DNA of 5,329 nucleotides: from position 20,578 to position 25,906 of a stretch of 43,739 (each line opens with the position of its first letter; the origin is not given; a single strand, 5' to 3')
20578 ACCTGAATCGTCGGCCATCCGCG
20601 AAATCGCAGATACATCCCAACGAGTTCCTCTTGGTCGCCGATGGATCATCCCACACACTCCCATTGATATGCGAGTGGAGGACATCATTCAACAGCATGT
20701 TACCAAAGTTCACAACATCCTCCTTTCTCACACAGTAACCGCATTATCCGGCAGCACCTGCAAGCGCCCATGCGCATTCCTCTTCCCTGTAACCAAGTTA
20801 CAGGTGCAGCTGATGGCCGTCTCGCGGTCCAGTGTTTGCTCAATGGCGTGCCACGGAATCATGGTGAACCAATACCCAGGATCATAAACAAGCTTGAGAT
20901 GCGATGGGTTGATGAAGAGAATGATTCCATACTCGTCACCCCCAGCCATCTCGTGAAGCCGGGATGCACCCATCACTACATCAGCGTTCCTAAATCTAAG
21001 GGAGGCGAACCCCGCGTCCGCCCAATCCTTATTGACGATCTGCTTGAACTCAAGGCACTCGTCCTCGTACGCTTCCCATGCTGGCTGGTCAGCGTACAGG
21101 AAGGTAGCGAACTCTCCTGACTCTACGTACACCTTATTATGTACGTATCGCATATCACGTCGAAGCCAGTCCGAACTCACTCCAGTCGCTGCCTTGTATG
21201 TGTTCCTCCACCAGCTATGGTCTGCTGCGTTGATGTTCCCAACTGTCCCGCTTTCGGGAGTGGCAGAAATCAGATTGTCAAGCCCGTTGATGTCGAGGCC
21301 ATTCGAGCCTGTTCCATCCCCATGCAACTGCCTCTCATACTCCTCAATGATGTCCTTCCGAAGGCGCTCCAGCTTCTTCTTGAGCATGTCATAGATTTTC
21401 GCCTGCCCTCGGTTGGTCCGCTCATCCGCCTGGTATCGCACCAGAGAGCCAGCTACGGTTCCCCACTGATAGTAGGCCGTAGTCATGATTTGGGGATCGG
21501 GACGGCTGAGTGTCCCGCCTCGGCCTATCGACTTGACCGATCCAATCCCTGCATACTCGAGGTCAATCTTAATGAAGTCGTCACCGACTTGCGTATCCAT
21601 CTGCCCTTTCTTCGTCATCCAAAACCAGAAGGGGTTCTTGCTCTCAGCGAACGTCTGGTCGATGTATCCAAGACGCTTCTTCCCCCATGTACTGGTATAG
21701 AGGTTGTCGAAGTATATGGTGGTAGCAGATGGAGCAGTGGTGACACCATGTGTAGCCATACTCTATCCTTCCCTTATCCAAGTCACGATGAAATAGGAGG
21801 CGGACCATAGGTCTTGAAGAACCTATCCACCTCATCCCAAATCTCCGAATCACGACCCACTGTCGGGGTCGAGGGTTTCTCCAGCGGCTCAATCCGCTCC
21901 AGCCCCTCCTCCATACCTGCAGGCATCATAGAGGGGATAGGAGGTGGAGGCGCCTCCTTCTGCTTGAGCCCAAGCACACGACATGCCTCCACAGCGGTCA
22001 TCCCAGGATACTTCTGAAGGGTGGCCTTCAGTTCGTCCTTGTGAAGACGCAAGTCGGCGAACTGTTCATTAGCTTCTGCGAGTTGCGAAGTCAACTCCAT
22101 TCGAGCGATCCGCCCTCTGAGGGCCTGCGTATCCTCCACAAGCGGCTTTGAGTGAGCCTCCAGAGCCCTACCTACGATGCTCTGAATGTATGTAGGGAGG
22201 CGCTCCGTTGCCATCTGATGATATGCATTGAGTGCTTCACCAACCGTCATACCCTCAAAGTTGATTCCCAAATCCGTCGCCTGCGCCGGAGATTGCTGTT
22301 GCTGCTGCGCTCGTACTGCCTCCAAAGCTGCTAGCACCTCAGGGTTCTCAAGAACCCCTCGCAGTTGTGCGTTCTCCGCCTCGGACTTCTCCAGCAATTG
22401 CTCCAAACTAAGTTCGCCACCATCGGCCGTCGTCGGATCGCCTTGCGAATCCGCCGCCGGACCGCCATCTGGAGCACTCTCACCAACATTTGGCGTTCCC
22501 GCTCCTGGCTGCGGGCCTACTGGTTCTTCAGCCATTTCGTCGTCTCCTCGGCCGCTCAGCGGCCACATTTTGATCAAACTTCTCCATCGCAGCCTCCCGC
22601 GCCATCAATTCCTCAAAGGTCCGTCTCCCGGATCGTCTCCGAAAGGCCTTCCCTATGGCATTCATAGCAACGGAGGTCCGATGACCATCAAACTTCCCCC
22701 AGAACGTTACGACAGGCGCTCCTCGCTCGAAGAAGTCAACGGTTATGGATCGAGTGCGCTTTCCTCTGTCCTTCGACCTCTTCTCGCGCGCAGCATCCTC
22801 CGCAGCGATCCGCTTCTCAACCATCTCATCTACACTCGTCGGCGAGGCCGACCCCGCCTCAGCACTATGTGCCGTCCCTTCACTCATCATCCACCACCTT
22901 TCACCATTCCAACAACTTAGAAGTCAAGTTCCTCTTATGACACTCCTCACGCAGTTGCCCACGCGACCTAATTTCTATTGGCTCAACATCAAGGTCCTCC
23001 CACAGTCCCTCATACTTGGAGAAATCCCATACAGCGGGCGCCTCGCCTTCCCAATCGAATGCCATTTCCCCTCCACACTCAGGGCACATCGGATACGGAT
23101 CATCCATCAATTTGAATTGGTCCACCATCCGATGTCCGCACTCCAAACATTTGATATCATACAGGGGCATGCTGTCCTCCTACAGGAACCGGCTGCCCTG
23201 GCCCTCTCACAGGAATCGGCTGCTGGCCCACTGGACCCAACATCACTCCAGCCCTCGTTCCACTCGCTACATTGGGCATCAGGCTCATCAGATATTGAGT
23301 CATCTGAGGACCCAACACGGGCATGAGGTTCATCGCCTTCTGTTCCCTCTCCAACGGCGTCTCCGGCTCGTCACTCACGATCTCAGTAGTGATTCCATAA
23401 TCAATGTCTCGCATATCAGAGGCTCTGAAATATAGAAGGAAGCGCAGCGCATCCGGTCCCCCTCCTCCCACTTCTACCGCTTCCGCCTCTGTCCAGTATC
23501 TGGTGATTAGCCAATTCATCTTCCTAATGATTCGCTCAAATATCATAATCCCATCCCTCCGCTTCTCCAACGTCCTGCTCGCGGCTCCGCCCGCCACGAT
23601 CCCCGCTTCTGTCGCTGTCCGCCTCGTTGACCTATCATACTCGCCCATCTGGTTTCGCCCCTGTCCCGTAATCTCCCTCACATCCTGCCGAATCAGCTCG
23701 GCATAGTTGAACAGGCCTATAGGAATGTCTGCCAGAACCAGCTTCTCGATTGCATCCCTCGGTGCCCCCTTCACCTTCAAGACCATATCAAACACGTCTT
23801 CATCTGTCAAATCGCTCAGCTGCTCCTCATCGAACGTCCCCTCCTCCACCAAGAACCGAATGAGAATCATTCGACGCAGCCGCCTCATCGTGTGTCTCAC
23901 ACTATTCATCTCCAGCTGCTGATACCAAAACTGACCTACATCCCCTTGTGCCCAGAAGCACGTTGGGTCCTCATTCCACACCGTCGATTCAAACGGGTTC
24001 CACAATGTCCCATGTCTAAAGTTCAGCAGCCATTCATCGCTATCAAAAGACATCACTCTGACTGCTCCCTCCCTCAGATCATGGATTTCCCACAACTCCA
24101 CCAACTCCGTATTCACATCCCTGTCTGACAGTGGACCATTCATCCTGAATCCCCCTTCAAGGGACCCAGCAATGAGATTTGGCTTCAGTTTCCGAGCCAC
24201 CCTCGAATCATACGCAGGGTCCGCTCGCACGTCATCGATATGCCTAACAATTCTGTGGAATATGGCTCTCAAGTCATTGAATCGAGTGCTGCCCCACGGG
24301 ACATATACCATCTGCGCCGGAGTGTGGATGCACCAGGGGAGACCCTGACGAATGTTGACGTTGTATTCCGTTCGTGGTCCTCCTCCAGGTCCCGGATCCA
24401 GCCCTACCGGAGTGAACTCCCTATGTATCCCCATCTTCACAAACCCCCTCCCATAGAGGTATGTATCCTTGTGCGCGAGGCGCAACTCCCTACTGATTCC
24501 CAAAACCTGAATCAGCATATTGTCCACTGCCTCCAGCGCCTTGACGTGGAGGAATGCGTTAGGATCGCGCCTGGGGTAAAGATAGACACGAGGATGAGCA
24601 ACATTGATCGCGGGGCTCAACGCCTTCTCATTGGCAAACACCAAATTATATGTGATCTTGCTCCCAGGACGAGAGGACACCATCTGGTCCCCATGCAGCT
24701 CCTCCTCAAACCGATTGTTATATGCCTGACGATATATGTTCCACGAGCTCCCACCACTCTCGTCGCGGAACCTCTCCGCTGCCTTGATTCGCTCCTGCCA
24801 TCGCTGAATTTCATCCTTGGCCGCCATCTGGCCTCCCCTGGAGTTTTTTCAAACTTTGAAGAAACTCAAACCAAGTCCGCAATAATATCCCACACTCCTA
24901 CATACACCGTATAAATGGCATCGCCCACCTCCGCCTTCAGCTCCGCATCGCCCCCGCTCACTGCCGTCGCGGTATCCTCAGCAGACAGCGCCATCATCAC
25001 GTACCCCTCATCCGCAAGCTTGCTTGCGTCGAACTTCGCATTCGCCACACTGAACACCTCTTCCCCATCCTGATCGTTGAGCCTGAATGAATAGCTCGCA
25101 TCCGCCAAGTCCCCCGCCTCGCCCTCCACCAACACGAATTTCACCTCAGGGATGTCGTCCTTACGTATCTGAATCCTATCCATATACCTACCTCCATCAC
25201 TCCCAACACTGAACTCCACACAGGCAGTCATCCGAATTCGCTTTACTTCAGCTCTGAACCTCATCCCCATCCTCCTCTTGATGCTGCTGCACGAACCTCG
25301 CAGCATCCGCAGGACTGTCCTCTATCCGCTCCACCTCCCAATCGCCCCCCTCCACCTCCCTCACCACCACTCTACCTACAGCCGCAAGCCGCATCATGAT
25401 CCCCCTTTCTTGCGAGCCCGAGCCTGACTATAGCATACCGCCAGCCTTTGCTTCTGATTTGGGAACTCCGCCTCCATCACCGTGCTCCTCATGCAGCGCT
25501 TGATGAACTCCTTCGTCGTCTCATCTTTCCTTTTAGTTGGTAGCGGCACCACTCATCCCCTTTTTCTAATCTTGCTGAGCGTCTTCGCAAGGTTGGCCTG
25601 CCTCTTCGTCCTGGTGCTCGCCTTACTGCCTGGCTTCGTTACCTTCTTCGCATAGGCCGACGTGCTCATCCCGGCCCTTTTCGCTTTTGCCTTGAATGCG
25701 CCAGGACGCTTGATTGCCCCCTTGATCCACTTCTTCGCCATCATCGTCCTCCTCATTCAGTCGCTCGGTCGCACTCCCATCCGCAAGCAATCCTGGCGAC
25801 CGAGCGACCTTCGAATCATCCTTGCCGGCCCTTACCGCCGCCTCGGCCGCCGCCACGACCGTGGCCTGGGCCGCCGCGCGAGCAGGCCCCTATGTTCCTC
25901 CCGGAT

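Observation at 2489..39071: Genome-wide 25-bp near-palindrome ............-S-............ marks gene junctions on both arms, and its asymmetry follows gene direction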

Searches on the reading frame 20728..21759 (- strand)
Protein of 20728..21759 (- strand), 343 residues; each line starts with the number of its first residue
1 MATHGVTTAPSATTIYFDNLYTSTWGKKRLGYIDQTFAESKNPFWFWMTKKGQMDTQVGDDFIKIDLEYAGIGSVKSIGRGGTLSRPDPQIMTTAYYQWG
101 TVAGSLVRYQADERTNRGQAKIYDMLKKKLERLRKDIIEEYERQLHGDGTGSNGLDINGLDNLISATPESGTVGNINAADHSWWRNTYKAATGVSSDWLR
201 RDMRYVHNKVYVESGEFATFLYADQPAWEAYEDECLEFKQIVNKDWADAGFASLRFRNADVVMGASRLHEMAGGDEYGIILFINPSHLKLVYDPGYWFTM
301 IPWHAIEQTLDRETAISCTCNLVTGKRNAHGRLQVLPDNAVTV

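Call 8: search_protein_families(library=pfam, proteins=[window:20728-21759:-], max_evalue=0.01)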
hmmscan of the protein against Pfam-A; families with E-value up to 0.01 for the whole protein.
window:20728-21759:- (343 aa): 0 families

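Call 9: search_protein_families(library=phrogs, proteins=[window:20728-21759:-], max_evalue=0.001)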
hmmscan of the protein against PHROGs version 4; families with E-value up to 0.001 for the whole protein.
window:20728-21759:- (343 aa): 2 families
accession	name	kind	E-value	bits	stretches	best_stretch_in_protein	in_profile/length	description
phrog_9953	-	head and packaging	2.9e-34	119.9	1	40-291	30-281/329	major head protein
phrog_14242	-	head and packaging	2e-06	27.8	1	150-336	210-388/396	major head protein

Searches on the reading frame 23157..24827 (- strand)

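Call 8: search_protein_families(library=pfam, proteins=[window:23157-24827:-], max_evalue=0.01)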
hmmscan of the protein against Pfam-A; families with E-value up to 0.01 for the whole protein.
window:23157-24827:- (556 aa): 1 family
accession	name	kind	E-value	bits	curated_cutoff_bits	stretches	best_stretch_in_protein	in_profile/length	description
PF23899.1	SU10_portal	-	0.0016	17.4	30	1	310-455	346-488/593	Phage SU10 portal protein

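Call 9: search_protein_families(library=phrogs, proteins=[window:23157-24827:-], max_evalue=0.001)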
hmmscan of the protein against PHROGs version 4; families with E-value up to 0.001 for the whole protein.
window:23157-24827:- (556 aa): 0 families

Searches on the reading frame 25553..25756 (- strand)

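Call 82: search_protein_families(library=phrogs, proteins=[window:25553-25756:-], max_evalue=0.01)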
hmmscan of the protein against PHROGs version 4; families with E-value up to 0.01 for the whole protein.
window:25553-25756:- (67 aa): 3 families
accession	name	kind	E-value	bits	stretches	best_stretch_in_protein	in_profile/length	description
phrog_20603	-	unknown function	4.1e-17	63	1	9-66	2-59/59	-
phrog_15706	-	unknown function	0.00096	20.7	0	6-25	1-20/77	-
phrog_4283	-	unknown function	0.0096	17.5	1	9-60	15-67/98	-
